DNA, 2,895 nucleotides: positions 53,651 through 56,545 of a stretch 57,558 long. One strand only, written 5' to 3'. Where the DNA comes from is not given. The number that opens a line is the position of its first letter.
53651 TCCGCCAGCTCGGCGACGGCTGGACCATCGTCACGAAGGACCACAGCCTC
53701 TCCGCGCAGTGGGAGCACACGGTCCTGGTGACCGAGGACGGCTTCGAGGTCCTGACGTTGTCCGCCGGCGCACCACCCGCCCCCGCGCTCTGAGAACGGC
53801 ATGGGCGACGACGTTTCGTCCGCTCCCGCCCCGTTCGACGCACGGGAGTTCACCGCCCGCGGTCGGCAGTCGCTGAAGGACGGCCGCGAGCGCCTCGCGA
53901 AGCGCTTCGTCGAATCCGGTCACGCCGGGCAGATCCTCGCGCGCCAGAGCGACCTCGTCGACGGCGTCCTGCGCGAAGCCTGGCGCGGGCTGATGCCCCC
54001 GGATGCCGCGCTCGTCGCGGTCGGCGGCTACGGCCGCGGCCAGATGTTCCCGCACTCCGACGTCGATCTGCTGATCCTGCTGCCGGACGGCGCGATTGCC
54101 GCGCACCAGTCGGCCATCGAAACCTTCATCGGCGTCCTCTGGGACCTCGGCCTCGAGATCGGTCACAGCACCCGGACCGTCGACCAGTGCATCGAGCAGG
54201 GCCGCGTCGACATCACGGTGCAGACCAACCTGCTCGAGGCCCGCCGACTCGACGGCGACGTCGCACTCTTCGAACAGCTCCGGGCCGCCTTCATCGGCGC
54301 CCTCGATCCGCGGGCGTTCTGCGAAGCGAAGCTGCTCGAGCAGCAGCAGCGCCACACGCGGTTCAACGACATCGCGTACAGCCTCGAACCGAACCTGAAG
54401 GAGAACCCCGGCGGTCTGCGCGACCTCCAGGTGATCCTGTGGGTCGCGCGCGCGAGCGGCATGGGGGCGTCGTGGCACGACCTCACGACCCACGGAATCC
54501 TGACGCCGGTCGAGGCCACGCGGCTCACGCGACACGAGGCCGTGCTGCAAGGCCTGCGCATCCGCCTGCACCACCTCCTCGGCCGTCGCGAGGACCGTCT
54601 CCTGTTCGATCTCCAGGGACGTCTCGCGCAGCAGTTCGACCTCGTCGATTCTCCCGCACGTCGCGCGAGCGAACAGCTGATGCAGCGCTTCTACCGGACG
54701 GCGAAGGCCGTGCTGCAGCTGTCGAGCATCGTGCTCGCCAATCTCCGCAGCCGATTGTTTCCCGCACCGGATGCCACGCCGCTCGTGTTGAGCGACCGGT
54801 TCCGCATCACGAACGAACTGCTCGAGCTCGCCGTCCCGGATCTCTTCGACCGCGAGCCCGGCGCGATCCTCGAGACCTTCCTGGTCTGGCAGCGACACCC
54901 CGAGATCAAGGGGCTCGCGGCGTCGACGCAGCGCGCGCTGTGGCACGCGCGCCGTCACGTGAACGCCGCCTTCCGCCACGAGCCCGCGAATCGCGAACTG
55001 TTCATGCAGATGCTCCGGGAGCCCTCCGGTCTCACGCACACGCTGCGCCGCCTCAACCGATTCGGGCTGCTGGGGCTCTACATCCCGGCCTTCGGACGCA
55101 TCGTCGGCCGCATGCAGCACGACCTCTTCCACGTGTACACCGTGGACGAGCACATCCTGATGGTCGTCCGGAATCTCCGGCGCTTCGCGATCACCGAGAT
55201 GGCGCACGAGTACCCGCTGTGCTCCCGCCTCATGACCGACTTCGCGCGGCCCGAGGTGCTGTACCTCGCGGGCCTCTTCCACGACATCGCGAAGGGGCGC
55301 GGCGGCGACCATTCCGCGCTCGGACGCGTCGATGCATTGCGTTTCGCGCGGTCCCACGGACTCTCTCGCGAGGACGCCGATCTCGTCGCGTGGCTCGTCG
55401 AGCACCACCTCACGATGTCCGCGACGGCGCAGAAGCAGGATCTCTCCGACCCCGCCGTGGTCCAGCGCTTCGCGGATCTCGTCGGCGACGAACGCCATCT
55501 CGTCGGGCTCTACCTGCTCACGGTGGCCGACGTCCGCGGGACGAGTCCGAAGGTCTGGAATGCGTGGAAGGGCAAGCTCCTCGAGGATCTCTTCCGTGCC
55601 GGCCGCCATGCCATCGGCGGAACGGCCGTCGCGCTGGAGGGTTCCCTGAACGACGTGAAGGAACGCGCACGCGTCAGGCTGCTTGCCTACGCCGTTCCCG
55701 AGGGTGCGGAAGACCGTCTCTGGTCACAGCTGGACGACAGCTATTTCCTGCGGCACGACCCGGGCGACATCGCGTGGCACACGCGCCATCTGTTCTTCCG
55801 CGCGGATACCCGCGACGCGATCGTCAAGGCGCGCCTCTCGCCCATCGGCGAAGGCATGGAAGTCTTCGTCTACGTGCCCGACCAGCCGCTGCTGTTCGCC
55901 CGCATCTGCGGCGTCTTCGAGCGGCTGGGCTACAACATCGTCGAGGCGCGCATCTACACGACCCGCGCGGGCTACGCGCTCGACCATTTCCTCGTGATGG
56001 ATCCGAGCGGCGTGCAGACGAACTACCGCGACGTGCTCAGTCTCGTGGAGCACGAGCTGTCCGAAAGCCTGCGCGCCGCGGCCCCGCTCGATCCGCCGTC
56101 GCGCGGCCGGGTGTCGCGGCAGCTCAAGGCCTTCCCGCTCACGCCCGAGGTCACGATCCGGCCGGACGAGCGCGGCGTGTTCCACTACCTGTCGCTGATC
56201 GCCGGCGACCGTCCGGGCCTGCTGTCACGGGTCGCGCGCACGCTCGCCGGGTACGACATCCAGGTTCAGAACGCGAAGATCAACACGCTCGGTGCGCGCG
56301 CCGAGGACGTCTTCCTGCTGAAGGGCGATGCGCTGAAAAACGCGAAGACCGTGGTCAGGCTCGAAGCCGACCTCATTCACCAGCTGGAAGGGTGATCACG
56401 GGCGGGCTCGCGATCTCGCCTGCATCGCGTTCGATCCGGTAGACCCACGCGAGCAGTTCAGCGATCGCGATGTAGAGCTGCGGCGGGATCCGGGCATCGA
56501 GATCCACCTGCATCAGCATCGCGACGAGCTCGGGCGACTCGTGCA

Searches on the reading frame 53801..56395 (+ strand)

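Call 25: search_protein_families(library=ncbifam, proteins=[window:53801-56395:+], max_evalue=1e-10)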
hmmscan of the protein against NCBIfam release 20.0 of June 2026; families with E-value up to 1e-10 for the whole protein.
window:53801-56395:+ (864 aa): 9 families
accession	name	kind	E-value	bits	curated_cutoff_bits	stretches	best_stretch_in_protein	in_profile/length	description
NF002837.0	PRK03059.1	equivalog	0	1257.3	1010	1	19-863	12-856/857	[protein-PII] uridylyltransferase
NF001366.0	PRK00275.1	equivalog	5.2e-253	842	1299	1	22-863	29-886/895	[protein-PII] uridylyltransferase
TIGR01693.1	UTase_glnD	equivalog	2.1e-237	790.5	519.4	1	29-863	1-850/850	[protein-PII] uridylyltransferase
NF003448.0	PRK05007.1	equivalog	1.2e-228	761.2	1255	1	9-849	17-863/884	bifunctional uridylyltransferase/uridylyl-removing protein GlnD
NF003467.0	PRK05092.1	equivalog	1.5e-199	665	959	1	22-862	53-923/940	[protein-PII] uridylyltransferase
NF003347.0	PRK04374.1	equivalog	1.6e-182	608.9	1567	1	13-841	15-843/869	[protein-PII] uridylyltransferase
NF002487.0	PRK01759.1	equivalog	4.1e-179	597.6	890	1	41-847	34-847/862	bifunctional uridylyltransferase/uridylyl-removing protein GlnD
NF002895.0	PRK03381.1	equivalog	1.4e-95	321.1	631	1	50-860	37-775/782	[protein-PII] uridylyltransferase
NF001265.0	PRK00227.1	equivalog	2.1e-40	138.6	799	2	398-600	331-519/693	[protein-PII] uridylyltransferase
